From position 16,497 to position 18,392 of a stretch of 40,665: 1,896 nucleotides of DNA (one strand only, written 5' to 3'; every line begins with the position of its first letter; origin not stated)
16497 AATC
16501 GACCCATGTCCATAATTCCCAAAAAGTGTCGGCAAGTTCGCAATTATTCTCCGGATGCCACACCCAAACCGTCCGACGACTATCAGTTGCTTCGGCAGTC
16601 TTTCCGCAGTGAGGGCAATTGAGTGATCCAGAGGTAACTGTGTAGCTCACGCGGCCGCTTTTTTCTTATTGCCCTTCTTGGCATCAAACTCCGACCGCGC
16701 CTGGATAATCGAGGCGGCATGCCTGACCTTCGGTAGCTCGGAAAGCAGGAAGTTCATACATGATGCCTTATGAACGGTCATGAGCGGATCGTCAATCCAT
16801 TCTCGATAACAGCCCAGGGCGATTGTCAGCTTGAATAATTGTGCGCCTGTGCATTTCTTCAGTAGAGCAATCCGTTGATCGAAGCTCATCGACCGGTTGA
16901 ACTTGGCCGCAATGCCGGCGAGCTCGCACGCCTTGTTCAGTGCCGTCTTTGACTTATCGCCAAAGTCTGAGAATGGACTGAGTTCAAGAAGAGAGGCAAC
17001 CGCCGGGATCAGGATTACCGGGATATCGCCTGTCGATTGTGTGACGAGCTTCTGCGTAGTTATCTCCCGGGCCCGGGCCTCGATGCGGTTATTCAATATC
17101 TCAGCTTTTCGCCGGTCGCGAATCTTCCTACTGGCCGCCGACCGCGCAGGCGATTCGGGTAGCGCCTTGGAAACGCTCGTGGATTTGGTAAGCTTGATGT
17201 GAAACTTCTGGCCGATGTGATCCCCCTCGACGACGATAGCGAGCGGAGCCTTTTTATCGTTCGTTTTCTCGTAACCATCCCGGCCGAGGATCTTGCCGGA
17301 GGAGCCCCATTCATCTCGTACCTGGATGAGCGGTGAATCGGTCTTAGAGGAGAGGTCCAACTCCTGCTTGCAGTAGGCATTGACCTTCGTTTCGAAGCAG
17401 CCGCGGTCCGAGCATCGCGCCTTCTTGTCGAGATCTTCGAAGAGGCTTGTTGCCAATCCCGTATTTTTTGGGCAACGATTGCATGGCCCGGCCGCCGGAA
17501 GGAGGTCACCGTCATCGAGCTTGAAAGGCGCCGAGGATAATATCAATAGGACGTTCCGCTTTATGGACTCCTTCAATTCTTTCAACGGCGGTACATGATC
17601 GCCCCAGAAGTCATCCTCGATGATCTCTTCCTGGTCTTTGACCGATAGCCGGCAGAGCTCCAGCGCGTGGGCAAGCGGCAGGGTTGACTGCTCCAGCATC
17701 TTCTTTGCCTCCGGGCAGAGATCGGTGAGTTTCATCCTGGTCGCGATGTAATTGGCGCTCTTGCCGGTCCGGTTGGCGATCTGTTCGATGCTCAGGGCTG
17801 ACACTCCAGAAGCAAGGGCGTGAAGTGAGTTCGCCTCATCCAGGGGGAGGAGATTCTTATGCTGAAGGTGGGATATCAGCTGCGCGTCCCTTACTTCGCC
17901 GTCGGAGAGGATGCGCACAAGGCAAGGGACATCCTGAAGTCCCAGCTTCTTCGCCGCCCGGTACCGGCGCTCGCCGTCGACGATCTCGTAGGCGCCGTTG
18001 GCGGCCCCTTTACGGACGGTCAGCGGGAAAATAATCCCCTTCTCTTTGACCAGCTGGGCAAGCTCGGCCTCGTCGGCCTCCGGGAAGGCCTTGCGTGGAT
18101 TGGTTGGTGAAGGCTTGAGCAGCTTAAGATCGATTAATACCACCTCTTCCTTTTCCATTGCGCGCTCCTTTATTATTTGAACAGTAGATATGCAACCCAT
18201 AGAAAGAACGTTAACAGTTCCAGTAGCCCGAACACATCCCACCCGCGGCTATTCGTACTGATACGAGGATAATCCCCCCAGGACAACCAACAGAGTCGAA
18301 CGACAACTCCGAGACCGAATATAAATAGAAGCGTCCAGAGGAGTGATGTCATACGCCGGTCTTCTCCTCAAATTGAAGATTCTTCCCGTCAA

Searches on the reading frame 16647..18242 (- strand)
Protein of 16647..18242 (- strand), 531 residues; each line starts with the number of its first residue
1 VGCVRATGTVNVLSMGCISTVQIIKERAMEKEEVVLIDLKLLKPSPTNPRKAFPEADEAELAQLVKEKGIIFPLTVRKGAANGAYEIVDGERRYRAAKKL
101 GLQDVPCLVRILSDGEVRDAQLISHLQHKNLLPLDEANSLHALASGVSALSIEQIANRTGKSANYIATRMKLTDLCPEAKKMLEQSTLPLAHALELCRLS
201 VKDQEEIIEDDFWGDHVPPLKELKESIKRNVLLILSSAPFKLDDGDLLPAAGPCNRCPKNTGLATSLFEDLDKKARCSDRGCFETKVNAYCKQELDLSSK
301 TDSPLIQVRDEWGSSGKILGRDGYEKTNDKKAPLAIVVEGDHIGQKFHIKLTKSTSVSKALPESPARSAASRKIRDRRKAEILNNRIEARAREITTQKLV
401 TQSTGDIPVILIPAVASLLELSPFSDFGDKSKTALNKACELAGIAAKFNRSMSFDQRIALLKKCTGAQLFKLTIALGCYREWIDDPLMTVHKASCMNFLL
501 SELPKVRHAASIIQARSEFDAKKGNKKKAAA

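Call 17: search_protein_families(library=pfam, proteins=[window:16647-18242:-], max_evalue=0.01)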
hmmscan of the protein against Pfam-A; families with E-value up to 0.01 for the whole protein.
window:16647-18242:- (531 aa): 2 families
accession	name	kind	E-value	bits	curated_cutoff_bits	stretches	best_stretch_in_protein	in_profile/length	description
PF02195.25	ParB_N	-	1.8e-22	79.7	26.3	1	33-127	2-95/95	ParB N-terminal domain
PF17762.8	HTH_ParB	-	2.1e-10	41.1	22.6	1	130-209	2-81/102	ParB HTH domain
